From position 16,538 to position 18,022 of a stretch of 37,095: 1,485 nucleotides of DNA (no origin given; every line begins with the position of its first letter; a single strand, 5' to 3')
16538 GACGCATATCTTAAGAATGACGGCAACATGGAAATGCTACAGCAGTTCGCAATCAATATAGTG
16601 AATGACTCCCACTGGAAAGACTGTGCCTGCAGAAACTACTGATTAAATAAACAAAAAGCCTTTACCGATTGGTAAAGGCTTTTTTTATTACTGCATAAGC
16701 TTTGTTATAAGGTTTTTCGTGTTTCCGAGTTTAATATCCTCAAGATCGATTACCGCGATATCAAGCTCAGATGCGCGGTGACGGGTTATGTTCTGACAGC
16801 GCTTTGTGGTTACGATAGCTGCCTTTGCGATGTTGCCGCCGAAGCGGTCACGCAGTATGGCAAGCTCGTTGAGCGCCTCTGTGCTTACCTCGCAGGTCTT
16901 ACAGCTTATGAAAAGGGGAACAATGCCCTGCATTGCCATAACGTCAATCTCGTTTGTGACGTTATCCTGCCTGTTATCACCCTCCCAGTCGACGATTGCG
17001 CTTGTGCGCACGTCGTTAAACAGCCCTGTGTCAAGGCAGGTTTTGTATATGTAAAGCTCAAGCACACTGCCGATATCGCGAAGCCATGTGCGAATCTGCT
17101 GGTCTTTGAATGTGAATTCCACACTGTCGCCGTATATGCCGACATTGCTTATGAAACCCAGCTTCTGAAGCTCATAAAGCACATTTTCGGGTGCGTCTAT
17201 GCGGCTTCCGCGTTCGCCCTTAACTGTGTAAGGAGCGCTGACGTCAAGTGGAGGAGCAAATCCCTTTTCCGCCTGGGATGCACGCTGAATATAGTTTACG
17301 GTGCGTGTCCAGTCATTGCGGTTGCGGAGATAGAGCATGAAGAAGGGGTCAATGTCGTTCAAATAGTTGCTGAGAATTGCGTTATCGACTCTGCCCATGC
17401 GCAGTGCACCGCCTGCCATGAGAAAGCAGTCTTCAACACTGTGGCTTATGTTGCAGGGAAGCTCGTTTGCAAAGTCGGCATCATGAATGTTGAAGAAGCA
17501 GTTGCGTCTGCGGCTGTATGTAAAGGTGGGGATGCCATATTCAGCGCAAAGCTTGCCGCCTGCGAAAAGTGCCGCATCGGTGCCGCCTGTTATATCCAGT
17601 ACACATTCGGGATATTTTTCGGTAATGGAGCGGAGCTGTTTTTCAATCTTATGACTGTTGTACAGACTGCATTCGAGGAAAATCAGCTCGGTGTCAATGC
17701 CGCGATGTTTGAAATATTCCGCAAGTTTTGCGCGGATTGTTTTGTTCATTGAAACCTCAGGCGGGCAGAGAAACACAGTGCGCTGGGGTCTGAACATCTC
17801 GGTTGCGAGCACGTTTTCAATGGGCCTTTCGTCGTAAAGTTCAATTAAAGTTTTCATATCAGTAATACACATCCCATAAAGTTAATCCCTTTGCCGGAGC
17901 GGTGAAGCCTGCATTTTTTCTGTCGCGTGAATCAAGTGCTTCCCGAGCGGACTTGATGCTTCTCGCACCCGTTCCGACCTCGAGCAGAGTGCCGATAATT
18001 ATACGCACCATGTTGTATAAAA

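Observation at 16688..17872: Orphan CARF + PD-(D/E)xK (Card1/Can2-like) effector gene abutting truA, with Ser at the usual catalytic Glu position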

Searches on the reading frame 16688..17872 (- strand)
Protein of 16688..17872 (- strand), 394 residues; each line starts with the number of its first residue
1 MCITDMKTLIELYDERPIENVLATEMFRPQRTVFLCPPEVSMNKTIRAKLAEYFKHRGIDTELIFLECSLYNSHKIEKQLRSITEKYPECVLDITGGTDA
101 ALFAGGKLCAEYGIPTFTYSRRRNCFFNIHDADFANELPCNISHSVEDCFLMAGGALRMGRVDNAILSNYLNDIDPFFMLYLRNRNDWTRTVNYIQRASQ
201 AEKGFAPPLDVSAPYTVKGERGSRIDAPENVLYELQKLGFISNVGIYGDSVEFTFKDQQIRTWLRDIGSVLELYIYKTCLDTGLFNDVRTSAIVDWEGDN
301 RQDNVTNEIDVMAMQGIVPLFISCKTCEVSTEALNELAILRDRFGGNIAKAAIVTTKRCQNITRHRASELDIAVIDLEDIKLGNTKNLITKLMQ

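Call 3: search_protein_families(library=pfam, proteins=[window:16688-17872:-], max_evalue=1)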
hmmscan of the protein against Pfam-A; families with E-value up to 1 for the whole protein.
window:16688-17872:- (394 aa): 2 families
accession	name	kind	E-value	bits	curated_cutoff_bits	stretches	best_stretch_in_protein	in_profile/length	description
PF09002.17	Card1_endonuc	-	1e-10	41.7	26.4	1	268-380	10-122/136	Card1-like, endonuclease domain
PF23400.1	CARF_Card1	-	0.19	12.2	24.6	1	9-98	2-97/146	Card1 CARF domain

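Call 4: search_protein_families(library=ncbifam, proteins=[window:16688-17872:-], max_evalue=1)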
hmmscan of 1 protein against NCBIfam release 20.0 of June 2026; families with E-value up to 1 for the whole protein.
window:16688-17872:- (394 aa): 0 families

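Call 5: search_protein_families(library=padloc, proteins=[window:16688-17872:-], max_evalue=1)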
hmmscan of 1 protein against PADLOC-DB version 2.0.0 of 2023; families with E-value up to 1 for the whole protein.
window:16688-17872:- (394 aa): 21 families
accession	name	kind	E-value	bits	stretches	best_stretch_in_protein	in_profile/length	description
PDLC01895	CARF4--CARF_PDDEXK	-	2.8e-49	166.2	1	6-383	1-374/397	-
PDLC01880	CARF4--CARF_PDDEXK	-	3.1e-35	120.2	1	6-381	1-352/364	-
PDLC01881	CARF4--CARF_PDDEXK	-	1.9e-27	94.4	1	6-378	3-362/378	-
PDLC01884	CARF4--CARF_PDDEXK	-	9.6e-26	89.1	1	9-381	5-367/382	-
PDLC01619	Csx1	-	3.2e-21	73.9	1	6-381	1-315/330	CAS-III; associated_signaling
PDLC01037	Csx1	-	1.4e-16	59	1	6-384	2-312/320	ARF+Nuclease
PDLC01890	CARF4--CARF_PDDEXK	-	8.4e-16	56.3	2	286-379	251-342/366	-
PDLC01887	CARF4--CARF_PDDEXK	-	3e-14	51.2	2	6-117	1-108/285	-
PDLC01900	CARF4--CARF_PDDEXK_AAA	-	1e-13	48.8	1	10-376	219-549/556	-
PDLC01968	CARF_PDDEXK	-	5.5e-12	43.5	1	236-380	220-344/361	-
PDLC01898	CARF4--CARF_PDDEXK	-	1.6e-11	42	1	256-381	164-287/296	-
PDLC01882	CARF4--CARF_PDDEXK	-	5.2e-10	36.4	1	9-380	211-556/569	-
PDLC01889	CARF4--CARF_PDDEXK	-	2.2e-07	28.4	1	302-390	266-354/367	-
PDLC01512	Csx1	-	1.3e-06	25.9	1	7-379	4-372/382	CAS-III; associated_signaling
PDLC01891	CARF4--CARF_PDDEXK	-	3.9e-05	21.4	1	268-365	206-296/319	-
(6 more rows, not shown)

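Call 6: search_solved_structures(query=window:16688-17872:-, max_evalue=10, show_alignments=3)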
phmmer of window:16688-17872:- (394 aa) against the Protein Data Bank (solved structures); distinct sequences matched with E-value up to 10: 3.
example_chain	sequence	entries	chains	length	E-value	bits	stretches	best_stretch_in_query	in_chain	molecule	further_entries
8bao_A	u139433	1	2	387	0.0021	20.3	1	71-372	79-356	DUF1887 family protein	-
7bdv_A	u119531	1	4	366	0.019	17.1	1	10-103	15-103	Can2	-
1xmx_A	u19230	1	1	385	0.071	15.3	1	303-381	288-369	hypothetical protein VC1899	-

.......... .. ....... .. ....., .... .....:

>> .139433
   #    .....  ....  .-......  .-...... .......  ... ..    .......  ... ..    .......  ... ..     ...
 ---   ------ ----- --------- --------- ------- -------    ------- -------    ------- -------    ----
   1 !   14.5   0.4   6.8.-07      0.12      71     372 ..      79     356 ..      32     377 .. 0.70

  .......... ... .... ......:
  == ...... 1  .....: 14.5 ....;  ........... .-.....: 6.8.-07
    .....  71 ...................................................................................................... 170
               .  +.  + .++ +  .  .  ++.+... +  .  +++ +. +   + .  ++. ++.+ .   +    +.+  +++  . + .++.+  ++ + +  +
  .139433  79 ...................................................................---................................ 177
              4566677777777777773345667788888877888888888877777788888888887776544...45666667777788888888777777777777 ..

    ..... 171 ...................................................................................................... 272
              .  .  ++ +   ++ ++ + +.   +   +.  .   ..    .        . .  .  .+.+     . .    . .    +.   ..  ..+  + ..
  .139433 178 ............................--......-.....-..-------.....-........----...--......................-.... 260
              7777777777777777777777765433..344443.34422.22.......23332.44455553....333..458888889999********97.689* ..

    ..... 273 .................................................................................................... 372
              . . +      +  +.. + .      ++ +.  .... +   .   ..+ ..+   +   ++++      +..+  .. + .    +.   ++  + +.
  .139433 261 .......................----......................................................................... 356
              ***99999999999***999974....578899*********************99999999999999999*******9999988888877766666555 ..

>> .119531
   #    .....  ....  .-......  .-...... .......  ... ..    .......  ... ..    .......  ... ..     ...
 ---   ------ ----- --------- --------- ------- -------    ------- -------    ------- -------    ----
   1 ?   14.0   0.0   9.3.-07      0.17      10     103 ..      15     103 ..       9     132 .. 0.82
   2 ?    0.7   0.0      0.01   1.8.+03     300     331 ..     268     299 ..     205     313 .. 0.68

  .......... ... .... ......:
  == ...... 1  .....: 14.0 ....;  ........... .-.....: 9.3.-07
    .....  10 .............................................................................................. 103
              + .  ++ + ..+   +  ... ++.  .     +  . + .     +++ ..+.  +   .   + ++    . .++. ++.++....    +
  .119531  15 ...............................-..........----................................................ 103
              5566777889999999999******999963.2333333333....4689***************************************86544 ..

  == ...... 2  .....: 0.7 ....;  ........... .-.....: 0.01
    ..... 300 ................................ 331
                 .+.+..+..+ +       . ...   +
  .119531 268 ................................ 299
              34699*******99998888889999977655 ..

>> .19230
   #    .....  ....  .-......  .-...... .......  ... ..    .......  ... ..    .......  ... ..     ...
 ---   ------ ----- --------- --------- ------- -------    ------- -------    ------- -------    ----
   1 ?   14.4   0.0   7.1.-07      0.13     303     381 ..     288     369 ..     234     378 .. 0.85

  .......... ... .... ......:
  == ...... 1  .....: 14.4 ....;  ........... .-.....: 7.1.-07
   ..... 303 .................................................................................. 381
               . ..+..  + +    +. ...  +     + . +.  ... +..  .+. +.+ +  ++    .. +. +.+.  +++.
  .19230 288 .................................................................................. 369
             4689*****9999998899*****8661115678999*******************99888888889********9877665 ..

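Call 7: find_homologous_proteins(query=window:16688-17857:-, max_evalue=0.001)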
Query window:16688-17857:- (389 aa): 3023 proteins with E <= 0.001 among 5812 candidates; the best 120 are listed.
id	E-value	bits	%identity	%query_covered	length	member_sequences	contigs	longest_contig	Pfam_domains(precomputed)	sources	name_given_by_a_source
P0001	1.1e-238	810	91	100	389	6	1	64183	PF09002.18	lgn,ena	-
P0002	9.6e-233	790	88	100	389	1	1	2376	PF09002.18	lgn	-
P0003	1.1e-227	773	85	100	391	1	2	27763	PF09002.18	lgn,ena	-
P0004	3.9e-226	768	84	100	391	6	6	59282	PF09002.18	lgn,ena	-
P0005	3.3e-221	752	82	100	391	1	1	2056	PF09002.18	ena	-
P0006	1.5e-220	750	83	100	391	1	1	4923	PF09002.18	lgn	-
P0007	4.0e-212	722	80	100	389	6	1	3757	PF09002.18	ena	-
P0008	1.4e-211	720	79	100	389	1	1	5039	PF09002.18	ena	-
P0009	3.1e-211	719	79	100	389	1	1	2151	PF09002.18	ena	-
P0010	1.7e-209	713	78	100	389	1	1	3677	PF09002.18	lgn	-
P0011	7.4e-206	702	77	100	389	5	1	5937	PF09002.18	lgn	-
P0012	3.1e-205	699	77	100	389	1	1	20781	PF09002.18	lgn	-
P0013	8.4e-199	678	75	100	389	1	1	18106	PF09002.18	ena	-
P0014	2.7e-191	654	71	100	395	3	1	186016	PF09002.18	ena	-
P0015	5.4e-191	653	73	100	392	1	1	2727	PF09002.18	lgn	-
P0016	3.7e-190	650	73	100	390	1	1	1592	PF09002.18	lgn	-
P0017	4.4e-190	650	72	100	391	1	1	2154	PF09002.18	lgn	-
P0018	1.4e-189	648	72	100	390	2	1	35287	PF09002.18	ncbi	-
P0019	6.3e-188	643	71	100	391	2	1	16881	PF09002.18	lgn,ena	-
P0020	1.2e-187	642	72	100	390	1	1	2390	PF09002.18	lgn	-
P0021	5.1e-187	640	70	100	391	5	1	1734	PF09002.18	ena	-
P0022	8.4e-187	639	72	100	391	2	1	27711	PF09002.18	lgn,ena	-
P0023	6.3e-186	636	71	100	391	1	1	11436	PF09002.18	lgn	-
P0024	1.1e-185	635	70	100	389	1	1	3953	PF09002.18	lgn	-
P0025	1.2e-184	632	71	100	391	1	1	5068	PF09002.18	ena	-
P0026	1.3e-184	632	71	100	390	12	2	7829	PF09002.18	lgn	-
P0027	1.9e-184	631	70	100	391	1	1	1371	PF09002.18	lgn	-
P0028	2.1e-184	631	71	100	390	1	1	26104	PF09002.18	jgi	-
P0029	2.1e-184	631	69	100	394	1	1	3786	PF09002.18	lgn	-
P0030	5.2e-184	630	70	100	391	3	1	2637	PF09002.18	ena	-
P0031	2.3e-183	628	70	100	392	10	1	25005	PF09002.18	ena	-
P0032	7.4e-183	626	69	100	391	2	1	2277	PF09002.18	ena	-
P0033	2.5e-182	624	70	100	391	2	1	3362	PF09002.18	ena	-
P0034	1.2e-181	622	69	100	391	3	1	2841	PF09002.18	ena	-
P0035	2.2e-181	621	70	100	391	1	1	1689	PF09002.18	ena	-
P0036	8.1e-181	619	69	99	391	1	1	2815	PF09002.18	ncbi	-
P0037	5.1e-180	616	69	100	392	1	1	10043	PF09002.18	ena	-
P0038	5.6e-180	616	69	100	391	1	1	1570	PF09002.18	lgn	-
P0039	6.1e-180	616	68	100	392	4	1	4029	PF09002.18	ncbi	-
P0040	7.5e-180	616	69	100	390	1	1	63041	PF09002.18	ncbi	-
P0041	1.3e-179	615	69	100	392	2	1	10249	PF09002.18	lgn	-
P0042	2.5e-179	614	68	100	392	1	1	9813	PF09002.18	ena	-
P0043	5.4e-179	613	71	94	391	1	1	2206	PF09002.18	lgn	-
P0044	6.1e-179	613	69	100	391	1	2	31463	PF09002.18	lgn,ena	-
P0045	6.3e-179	613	69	100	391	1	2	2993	PF09002.18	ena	-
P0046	6.6e-179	613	69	100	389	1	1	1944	PF09002.18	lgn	-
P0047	1.3e-178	612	68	100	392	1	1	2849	PF09002.18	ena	-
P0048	1.4e-178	612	69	100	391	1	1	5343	PF09002.18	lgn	-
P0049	6.8e-178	609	68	100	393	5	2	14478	PF09002.18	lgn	-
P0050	8.3e-178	609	68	100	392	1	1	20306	PF09002.18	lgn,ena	-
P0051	1.2e-177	609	70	97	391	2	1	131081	PF09002.18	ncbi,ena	-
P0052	1.8e-177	608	68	100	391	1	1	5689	PF09002.18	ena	-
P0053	2.3e-177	608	68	100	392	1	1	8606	PF09002.18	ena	-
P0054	2.7e-177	608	67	100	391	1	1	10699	PF09002.18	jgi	-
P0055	3.1e-177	607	68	100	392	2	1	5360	PF09002.18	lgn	-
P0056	3.3e-177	607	69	100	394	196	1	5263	PF09002.18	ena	-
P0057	5.0e-177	607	67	100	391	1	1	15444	PF09002.18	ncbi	-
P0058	5.9e-177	606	68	100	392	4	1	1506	PF09002.18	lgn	-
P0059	1.9e-176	605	69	97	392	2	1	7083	PF09002.18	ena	-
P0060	3.8e-176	604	67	100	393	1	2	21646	PF09002.18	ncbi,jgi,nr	ncbi:MAG: DUF1887 family protein [Ruminococcaceae bacterium]|nr:DUF1887 family protein [Oscillospira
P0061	2.6e-175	601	68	100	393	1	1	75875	PF09002.18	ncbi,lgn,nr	ncbi:MAG: DUF1887 family protein [Clostridiales bacterium]|nr:DUF1887 family protein [Candidatus Cac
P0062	4.6e-175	600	66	100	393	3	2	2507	PF09002.18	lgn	-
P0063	8.4e-175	599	69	97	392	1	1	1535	PF09002.18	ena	-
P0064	1.8e-174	598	67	100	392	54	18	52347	PF09002.18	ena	-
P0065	5.5e-174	597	66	100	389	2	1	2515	PF09002.18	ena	-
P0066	1.4e-173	595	66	100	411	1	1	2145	PF09002.18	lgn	-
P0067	5.6e-173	593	66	100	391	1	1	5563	PF09002.18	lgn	-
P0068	8.1e-173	593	67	100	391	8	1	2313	PF09002.18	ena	-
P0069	1.0e-172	592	67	100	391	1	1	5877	PF09002.18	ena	-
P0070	1.0e-172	592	66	100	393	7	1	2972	PF09002.18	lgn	-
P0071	1.1e-172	592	66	100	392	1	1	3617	PF09002.18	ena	-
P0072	2.2e-172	591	67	100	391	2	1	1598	PF09002.18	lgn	-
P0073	2.4e-172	591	65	100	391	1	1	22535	PF09002.18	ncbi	-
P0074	2.6e-172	591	65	100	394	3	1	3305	PF09002.18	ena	-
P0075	4.4e-172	590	67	99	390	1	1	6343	PF09002.18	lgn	-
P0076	4.8e-172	590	67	100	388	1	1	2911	PF09002.18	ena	-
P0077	1.2e-171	589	67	100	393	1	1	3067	PF09002.18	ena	-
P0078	1.7e-171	588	64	100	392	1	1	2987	PF09002.18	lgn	-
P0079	2.0e-171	588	66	100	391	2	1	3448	PF09002.18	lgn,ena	-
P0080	2.6e-171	588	66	100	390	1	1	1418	PF09002.18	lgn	-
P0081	2.6e-171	588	65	100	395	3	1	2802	PF09002.18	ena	-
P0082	5.4e-171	587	64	100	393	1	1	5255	PF09002.18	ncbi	-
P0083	1.1e-170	586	66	100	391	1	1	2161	PF09002.18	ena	-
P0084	1.2e-170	586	66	100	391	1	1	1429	PF09002.18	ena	-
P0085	1.8e-170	585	64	100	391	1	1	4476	PF09002.18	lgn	-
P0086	3.1e-170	584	64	100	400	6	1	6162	PF09002.18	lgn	-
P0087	5.8e-170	583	66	100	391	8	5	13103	PF09002.18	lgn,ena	-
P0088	1.4e-169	582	64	100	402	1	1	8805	PF09002.18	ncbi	-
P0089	1.5e-169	582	65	100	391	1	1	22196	PF09002.18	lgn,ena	-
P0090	1.9e-169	582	64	100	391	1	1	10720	PF09002.18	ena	-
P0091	2.3e-169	581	65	100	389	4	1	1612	PF09002.18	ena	-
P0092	2.4e-169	581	64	100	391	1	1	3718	PF09002.18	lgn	-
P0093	3.5e-169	581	66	100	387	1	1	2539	PF09002.18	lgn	-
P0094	5.1e-169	580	64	100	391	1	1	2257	PF09002.18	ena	-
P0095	5.5e-168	577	65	99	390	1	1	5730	PF09002.18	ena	-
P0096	1.5e-167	575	64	100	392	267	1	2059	PF09002.18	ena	-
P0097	2.4e-167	575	64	100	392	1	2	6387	PF09002.18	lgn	-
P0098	2.8e-167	575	64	100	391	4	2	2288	PF09002.18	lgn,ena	-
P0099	1.0e-166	573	63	100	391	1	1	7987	PF09002.18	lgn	-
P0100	1.2e-166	572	64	100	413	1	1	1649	PF09002.18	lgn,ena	-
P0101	1.4e-166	572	63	100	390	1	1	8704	PF09002.18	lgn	-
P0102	2.9e-166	571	65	100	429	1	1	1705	PF09002.18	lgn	-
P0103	3.6e-166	571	65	100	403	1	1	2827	PF09002.18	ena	-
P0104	5.4e-166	570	65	100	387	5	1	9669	PF09002.18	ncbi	-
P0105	7.8e-166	570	65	97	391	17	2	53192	PF09002.18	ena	-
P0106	1.7e-165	569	64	100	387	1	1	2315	PF09002.18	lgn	-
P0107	3.1e-165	568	63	100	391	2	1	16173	PF09002.18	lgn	-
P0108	3.1e-165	568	64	100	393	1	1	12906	PF09002.18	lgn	-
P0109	1.1e-164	566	63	100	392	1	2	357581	PF09002.18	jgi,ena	-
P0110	3.1e-164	565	62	100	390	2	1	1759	PF09002.18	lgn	-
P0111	4.0e-164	564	64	100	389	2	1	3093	PF09002.18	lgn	-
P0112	6.7e-164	563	64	100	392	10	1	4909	PF09002.18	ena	-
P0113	7.7e-164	563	65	100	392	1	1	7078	PF09002.18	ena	-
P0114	1.0e-163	563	63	100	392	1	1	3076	PF09002.18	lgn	-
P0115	1.3e-163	562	64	100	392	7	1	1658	PF09002.18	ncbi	-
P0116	1.9e-163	562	63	100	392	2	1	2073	PF09002.18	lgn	-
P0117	2.0e-163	562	64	100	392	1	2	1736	PF09002.18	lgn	-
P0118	2.3e-163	562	63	98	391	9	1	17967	PF09002.18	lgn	-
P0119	2.6e-163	562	63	100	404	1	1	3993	PF09002.18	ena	-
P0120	4.4e-163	561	63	100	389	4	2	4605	PF09002.18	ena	-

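Call 10: find_related_loci(query=window:16688-17857:-, collection=genome_contigs, flank=10000)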
Query window:16688-17857:- (389 aa) in genome_contigs; peptide patterns used: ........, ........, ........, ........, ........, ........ (x = any residue, [..] = any of these).
105 stretches matched a pattern; 37 encode a relative of the query (tblastn E <= 1e-3); 37 distinct loci.
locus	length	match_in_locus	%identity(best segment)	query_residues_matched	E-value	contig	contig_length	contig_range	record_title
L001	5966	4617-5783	85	1-389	0e+0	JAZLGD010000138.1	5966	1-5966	MAG: Oscillospiraceae bacterium isolate T1900044999_TA20190061.MAGScoT_cleanbin_000063 SGB_4275_k141_169694, whole genom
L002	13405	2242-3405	71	1-389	0e+0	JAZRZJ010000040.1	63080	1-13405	MAG: Oscillospiraceae bacterium isolate T1900044948_TA20190001.MAGScoT_cleanbin_000033 SGB_3509_k141_1769525, whole geno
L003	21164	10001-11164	70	1-389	0e+0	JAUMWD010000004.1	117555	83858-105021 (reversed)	MAG: Bacillota bacterium isolate S13M_St_15 NODE_15_length_117555_cov_8.695311, whole genome shotgun sequence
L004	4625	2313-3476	69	1-388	0e+0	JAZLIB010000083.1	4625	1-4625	MAG: Vescimonas sp. isolate T1900044979_TA20190041.MAGScoT_cleanbin_000038 SGB_4076_k141_1259523, whole genome shotgun s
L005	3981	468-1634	68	1-389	0e+0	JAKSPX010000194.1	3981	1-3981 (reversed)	MAG: Clostridia bacterium isolate Horse_feces214 MAG214_194, whole genome shotgun sequence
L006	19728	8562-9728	69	1-389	0e+0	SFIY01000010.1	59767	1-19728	MAG: Clostridiales bacterium isolate W1P28.010 Contig92, whole genome shotgun sequence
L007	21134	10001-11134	70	1-379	0e+0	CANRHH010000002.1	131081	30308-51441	MAG: uncultured Oscillospiraceae bacterium isolate Lapin-032__bin9 genome assembly, contig: Lapin-032__NODE_204_length_1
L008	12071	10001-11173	68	1-389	0e+0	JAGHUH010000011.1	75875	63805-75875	MAG: Candidatus Cacconaster stercorequi isolate E4_MB2_17 c_000000266680, whole genome shotgun sequence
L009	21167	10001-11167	67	1-389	0e+0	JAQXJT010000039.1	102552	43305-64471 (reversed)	MAG: bacterium isolate SUG1258 k141_3043240, whole genome shotgun sequence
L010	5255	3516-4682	64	1-389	0e+0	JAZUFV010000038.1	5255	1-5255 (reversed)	MAG: Lachnospiraceae bacterium isolate T1900045291_TH20190061.MAGScoT_cleanbin_000029 SGB_6035_k141_1483830, whole genom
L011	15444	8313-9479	67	1-389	9e-178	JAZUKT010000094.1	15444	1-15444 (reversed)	MAG: Eubacteriales bacterium isolate T1900045248_TH20190018.MAGScoT_cleanbin_000045 SGB_5697_k141_3333398, whole genome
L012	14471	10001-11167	64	1-389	2e-176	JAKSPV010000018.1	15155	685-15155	MAG: Clostridia bacterium isolate Horse_feces212 MAG212_18, whole genome shotgun sequence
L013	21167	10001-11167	69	1-389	0e+0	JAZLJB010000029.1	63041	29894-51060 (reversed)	MAG: Vescimonas sp. isolate T1900044968_TA20190030.MAGScoT_cleanbin_000035 SGB_4016_k141_965009, whole genome shotgun se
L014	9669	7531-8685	65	1-389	4e-174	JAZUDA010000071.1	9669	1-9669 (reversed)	MAG: Clostridia bacterium isolate T1900045311_TH20190081.MAGScoT_cleanbin_000032 SGB_6225_k141_349264, whole genome shot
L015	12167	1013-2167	65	1-389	6e-174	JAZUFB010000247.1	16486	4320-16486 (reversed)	MAG: Clostridia bacterium isolate T1900045296_TH20190066.MAGScoT_cleanbin_000028 SGB_6089_k141_200430, whole genome shot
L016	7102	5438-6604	61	1-389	3e-170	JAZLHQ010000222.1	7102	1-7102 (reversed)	MAG: Eubacteriales bacterium isolate T1900044980_TA20190042.MAGScoT_cleanbin_000051 SGB_4117_k141_2606663, whole genome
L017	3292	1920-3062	61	1-389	2e-175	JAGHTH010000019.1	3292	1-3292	MAG: Candidatus Coliplasma caballi isolate E3_MB2_28 c_000000409998, whole genome shotgun sequence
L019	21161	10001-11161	60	1-388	1e-160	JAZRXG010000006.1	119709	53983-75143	MAG: Eubacteriales bacterium isolate T1900044951_TA20190004.MAGScoT_cleanbin_000011 SGB_3659_k141_2647097, whole genome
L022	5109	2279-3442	59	1-389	2e-157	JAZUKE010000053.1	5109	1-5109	MAG: Eubacteriales bacterium isolate T1900045249_TH20190019.MAGScoT_cleanbin_000037 SGB_5733_k141_1359159, whole genome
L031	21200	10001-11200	26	4-371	2e-27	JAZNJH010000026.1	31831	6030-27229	MAG: Eubacteriales bacterium isolate T1900044680_TS20190146.MAGScoT_cleanbin_000032 SGB_1683_k141_211569, whole genome s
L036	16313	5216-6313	23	3-351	3e-17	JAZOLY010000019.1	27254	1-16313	MAG: Acutalibacteraceae bacterium isolate T1900045651_YK20190345.MAGScoT_cleanbin_000030 SGB_8206_k141_2639033, whole ge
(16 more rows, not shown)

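Call 12: find_encoding_contigs(protein=window:16688-17857:-, flank=10000, max_places=4)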
Protein window:16688-17857:- (389 aa): no gene with exactly this product is on record in the collection.

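Call 13: find_encoding_contigs(protein=P0109, flank=10000, max_places=3)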
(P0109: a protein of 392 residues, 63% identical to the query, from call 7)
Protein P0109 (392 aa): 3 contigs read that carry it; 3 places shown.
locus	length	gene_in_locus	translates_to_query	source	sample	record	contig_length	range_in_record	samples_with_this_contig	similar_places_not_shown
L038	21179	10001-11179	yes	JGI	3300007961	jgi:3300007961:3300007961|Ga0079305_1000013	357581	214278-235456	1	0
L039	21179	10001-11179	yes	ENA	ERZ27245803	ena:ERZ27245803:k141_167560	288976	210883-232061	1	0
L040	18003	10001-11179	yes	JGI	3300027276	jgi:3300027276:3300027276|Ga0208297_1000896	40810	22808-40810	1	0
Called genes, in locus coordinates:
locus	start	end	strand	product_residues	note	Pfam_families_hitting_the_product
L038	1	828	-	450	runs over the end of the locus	PF18073:Zn_ribbon_LapB, PF13481:AAA_25, PF03796:DnaB_C (weak), PF06745:ATPase, PF13191:AAA_16 (weak), PF23442:DUF7125, PF13401:AAA_22 (weak), PF06745:ATPase (weak)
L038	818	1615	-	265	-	PF01520:Amidase_3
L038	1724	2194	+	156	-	PF11007:CotJA, PF12652:CotJB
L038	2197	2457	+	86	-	PF05067:Mn_catalase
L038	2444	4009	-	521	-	PF01935:DUF87, PF05872:HerA_C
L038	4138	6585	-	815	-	PF03415:Peptidase_C11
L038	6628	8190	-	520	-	PF00239:Resolvase, PF07508:Recombinase, PF13408:Zn_ribbon_recom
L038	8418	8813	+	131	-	PF05067:Mn_catalase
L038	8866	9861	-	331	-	PF00764:Arginosuc_synth (weak), PF02540:NAD_synthase (weak), PF03054:tRNA_Me_trans, PF20259:tRNA_Me_trans_M, PF20258:tRNA_Me_trans_C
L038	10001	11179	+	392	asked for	PF09002:Card1_endonuc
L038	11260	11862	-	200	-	PF00929:RNase_T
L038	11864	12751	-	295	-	PF16745:RsgA_N, PF03193:RsgA_GTPase, PF01926:MMR_HSR1 (weak)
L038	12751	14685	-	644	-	-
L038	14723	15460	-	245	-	PF00481:PP2C, PF13672:PP2C_2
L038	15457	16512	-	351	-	PF21016:RlmN_N, PF04055:Radical_SAM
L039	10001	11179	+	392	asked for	PF09002:Card1_endonuc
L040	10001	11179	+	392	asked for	PF09002:Card1_endonuc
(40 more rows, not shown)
